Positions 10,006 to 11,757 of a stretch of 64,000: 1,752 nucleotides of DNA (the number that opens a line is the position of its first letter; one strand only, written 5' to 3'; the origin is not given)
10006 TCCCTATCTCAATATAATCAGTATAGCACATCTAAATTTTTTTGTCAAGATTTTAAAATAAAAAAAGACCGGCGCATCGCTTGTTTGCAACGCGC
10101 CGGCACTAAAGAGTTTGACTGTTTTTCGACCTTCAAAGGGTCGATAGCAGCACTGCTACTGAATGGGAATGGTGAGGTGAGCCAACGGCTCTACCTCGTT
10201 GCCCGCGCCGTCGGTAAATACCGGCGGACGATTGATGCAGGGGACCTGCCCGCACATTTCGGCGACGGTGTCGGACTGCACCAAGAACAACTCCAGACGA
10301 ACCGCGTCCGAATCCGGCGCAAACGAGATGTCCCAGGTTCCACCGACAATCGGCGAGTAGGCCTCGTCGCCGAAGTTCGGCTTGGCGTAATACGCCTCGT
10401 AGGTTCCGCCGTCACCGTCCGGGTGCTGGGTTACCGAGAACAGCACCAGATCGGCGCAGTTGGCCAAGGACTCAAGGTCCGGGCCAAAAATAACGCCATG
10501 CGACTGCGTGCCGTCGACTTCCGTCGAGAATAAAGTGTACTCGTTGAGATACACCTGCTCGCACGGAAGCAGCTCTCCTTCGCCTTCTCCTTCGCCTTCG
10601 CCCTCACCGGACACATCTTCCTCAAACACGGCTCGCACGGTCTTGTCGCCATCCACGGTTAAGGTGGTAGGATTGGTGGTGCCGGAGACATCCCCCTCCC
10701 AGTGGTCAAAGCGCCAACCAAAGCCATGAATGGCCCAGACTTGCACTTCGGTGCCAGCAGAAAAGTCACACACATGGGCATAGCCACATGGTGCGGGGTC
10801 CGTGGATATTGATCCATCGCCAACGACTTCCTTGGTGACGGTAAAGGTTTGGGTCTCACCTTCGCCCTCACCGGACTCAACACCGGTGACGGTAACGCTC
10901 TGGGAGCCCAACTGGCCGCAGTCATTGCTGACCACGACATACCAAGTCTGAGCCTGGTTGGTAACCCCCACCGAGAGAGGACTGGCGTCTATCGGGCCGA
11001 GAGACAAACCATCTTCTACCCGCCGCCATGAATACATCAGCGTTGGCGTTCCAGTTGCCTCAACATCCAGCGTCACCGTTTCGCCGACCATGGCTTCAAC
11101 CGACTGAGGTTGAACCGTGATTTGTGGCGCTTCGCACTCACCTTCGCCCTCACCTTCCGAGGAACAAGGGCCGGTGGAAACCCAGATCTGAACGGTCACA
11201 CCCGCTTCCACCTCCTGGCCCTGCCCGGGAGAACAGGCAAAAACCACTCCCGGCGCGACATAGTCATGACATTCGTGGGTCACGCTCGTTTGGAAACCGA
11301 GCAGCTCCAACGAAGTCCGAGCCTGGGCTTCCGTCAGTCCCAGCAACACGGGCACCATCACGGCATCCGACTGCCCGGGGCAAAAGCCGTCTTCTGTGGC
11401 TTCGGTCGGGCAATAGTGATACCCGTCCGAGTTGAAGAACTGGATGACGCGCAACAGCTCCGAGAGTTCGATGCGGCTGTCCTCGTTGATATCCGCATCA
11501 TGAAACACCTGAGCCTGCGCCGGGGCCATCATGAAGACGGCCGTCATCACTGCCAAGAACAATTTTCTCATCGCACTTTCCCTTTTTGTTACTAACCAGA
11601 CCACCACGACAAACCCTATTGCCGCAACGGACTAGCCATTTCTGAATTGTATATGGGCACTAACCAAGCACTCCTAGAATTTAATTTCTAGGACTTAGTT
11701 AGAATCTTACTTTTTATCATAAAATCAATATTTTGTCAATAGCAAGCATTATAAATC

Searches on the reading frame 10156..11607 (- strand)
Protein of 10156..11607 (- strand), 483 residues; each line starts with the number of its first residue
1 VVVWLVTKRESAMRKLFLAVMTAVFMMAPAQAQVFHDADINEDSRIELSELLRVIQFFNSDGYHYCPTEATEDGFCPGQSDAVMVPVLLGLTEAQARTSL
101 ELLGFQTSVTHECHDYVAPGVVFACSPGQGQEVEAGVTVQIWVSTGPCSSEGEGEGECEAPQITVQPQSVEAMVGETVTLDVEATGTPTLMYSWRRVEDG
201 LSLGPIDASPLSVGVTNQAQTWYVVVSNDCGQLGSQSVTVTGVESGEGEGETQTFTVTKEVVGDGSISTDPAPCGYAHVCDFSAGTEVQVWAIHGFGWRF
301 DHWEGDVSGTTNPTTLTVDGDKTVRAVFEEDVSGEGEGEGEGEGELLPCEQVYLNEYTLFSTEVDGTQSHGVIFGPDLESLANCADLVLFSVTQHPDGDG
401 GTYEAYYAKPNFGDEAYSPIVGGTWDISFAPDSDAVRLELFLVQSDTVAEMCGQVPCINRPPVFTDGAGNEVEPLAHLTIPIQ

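Call 23: search_protein_families(library=pfam, proteins=[window:10156-11607:-], max_evalue=0.01)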
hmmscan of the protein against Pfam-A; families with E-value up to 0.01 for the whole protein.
window:10156-11607:- (483 aa): 4 families
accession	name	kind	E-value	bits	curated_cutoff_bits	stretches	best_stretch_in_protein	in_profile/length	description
PF03793.24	PASTA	-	2.2e-10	40.8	23.2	1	83-145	1-64/64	PASTA domain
PF18998.6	Flg_new_2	-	3.9e-07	30.4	23.6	1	282-330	19-71/73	Divergent InlB B-repeat domain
PF13927.12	Ig_3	-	1.5e-06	29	30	1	161-199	2-40/78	Immunoglobulin domain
PF07679.22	I-set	-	7.4e-05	23.2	23.7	1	161-197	1-37/90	Immunoglobulin I-set domain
